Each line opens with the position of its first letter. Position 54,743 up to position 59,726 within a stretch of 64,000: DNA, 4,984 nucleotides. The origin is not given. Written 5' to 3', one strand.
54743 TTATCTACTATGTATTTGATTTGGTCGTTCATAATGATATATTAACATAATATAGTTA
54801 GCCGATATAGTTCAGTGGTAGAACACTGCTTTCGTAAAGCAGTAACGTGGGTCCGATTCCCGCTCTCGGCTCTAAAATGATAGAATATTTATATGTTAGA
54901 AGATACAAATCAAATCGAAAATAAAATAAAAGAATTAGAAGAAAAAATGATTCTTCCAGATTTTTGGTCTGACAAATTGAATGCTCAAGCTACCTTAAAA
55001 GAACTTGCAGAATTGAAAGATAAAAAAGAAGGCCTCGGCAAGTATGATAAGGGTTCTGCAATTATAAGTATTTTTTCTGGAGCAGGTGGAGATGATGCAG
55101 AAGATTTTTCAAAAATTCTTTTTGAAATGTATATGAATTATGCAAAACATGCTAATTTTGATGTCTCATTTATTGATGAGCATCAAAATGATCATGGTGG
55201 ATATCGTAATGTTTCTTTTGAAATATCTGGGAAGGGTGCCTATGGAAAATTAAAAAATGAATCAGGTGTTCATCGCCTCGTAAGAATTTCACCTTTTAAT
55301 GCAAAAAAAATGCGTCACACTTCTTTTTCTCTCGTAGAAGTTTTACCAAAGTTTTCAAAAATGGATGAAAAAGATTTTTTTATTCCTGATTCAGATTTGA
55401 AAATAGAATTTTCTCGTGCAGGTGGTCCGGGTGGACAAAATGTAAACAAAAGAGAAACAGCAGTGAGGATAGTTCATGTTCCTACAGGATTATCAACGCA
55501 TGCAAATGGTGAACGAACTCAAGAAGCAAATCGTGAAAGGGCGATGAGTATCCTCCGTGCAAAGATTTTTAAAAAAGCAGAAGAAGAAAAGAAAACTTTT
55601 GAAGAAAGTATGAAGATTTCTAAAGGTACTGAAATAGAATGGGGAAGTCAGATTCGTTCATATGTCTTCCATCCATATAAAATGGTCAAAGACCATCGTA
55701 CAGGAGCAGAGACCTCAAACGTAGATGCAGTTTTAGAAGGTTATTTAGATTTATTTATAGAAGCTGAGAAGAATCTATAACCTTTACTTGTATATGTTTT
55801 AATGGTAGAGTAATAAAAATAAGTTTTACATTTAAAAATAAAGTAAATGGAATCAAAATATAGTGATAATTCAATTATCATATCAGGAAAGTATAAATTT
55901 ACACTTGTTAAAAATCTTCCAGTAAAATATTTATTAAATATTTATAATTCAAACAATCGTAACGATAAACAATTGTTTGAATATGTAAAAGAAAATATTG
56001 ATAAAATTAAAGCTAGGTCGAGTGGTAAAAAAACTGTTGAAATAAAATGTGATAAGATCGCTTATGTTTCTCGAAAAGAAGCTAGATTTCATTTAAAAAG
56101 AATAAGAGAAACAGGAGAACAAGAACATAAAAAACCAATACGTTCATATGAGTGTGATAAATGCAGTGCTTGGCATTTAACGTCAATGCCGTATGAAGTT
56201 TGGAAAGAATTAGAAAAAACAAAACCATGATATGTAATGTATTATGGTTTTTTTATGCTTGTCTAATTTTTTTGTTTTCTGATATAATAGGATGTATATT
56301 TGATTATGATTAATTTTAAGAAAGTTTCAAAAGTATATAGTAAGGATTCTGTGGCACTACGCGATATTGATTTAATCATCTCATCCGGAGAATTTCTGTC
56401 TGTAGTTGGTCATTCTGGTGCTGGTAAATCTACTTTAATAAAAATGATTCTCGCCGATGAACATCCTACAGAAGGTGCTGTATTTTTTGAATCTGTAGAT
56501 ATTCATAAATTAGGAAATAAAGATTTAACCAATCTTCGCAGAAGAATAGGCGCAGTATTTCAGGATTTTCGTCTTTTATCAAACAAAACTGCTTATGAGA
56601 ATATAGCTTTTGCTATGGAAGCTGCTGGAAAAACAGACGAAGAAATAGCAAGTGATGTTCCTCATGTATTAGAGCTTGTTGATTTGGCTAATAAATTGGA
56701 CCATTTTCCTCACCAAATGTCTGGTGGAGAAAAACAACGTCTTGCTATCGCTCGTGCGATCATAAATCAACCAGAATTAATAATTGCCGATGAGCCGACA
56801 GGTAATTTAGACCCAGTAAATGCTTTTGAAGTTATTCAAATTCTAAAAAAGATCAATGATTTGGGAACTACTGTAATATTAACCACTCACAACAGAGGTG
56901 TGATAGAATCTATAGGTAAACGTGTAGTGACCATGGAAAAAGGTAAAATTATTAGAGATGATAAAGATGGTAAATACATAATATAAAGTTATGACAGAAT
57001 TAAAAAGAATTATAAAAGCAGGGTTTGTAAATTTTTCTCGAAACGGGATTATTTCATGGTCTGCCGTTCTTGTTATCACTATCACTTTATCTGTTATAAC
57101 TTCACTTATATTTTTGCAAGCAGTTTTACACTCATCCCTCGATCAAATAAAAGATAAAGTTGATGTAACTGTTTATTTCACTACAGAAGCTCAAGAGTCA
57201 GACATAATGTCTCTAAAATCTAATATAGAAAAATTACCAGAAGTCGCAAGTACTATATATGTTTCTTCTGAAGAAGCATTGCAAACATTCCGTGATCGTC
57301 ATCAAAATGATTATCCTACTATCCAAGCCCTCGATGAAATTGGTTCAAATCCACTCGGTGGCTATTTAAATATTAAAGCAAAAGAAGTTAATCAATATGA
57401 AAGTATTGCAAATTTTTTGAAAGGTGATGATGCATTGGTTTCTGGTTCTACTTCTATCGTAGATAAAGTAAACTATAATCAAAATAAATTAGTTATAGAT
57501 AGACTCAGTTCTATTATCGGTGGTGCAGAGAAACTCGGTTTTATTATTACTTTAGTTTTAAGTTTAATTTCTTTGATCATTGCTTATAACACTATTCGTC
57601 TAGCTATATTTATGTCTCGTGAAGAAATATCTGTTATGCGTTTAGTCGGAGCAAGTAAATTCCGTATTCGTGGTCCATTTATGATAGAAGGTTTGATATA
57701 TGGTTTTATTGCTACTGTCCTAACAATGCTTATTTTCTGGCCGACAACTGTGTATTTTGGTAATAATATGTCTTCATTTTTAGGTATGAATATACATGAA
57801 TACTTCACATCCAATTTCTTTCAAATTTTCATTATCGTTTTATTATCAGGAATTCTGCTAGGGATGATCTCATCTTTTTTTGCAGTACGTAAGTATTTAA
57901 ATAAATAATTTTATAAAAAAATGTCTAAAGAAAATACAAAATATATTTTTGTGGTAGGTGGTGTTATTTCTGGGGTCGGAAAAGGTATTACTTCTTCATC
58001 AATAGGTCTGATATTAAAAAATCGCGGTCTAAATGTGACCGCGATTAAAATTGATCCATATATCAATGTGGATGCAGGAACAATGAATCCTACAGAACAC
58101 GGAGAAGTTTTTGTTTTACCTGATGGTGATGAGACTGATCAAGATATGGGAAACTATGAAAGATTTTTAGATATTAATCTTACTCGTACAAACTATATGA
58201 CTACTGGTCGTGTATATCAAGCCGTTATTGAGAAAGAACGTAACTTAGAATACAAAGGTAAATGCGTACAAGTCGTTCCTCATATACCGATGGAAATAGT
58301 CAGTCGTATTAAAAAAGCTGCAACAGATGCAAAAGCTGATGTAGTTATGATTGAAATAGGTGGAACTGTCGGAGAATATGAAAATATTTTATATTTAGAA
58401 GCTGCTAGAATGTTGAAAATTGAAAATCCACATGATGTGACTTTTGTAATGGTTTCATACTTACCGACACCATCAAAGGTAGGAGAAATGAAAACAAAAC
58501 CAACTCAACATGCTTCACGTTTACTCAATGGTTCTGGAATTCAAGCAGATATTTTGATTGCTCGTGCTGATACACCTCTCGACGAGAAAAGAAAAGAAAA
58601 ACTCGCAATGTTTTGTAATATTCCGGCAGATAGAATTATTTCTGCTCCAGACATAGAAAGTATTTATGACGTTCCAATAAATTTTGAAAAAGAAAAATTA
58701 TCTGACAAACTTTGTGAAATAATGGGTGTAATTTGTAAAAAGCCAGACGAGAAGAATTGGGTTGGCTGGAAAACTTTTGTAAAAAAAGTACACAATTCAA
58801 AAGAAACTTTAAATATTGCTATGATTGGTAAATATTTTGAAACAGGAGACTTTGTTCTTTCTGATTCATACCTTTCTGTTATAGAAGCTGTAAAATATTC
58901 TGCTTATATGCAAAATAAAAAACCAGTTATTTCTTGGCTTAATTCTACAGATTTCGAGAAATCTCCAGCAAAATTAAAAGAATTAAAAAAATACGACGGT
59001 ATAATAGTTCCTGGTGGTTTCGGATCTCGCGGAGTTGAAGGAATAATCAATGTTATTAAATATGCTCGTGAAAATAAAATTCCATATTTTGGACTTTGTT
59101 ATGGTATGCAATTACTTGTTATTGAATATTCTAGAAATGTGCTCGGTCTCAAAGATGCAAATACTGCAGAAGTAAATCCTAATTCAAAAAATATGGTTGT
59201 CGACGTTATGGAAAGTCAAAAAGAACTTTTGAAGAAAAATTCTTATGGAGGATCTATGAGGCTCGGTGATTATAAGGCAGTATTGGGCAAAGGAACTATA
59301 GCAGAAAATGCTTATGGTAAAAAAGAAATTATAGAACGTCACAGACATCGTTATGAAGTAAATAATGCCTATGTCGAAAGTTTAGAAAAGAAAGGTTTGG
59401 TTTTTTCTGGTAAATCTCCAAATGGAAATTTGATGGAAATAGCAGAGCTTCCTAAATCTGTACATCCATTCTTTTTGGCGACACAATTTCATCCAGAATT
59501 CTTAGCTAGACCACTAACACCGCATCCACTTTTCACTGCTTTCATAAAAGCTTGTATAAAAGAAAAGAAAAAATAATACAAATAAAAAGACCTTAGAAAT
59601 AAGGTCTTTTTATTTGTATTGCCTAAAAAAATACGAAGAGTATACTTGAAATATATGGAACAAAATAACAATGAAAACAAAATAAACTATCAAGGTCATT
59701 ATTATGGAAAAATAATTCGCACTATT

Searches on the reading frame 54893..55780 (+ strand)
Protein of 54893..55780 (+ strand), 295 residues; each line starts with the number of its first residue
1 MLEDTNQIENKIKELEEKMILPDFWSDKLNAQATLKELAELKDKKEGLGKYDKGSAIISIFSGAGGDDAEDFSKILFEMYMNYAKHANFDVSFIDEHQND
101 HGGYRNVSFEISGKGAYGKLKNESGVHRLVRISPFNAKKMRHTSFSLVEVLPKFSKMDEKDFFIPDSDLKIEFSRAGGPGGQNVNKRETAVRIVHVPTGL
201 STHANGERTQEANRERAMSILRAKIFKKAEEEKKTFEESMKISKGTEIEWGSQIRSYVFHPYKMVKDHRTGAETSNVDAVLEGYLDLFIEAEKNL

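Call 43: search_protein_families(library=pfam, proteins=[window:54893-55780:+], max_evalue=0.001)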
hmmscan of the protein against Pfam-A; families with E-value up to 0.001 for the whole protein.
window:54893-55780:+ (295 aa): 2 families
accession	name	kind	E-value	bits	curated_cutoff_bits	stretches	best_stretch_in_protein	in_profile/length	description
PF03462.23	PCRF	-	4.2e-39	134.8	24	1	49-148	95-194/194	PCRF domain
PF00472.26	RF-1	-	4.5e-36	123.8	35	1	160-269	3-116/116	RF-1 domain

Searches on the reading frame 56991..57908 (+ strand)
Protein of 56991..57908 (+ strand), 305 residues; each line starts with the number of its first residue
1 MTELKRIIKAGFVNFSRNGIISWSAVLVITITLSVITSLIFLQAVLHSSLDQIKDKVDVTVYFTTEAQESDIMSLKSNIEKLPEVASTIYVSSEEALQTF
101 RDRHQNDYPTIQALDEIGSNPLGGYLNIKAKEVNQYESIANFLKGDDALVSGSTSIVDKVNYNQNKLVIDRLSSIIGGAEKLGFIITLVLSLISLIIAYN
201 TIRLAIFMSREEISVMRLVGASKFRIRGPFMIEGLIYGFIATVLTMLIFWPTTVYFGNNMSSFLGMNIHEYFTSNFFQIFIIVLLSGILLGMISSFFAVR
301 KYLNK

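Call 9: search_protein_families(library=pfam, proteins=[window:56991-57908:+], max_evalue=0.001)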
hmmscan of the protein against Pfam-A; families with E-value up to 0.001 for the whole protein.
window:56991-57908:+ (305 aa): 2 families
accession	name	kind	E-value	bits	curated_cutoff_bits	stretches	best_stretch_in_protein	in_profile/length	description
PF18075.7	FtsX_ECD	-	5.3e-14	53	23.5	1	57-145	1-89/96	FtsX extracellular domain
PF02687.27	FtsX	-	5.8e-13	49.4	25.5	1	185-304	2-117/120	FtsX-like permease C-terminal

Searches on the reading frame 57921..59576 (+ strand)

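Call 9: search_protein_families(library=pfam, proteins=[window:57921-59576:+], max_evalue=0.001)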
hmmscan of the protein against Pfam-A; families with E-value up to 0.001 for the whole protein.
window:57921-59576:+ (551 aa): 4 families
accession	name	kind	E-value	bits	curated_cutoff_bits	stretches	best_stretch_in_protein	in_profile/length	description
PF06418.20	CTP_synth_N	-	9.5e-108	360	26.1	1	7-268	1-263/265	CTP synthase N-terminus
PF00117.34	GATase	-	1.6e-37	129.5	22.8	1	313-543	2-189/190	Glutamine amidotransferase class-I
PF07722.19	Peptidase_C26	-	4.9e-05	23.6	20.5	1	377-526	96-219/219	Peptidase C26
PF01656.29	CbiA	-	7.3e-05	23.2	25.4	1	16-274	7-82/125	CobQ/CobB/MinD/ParA nucleotide binding domain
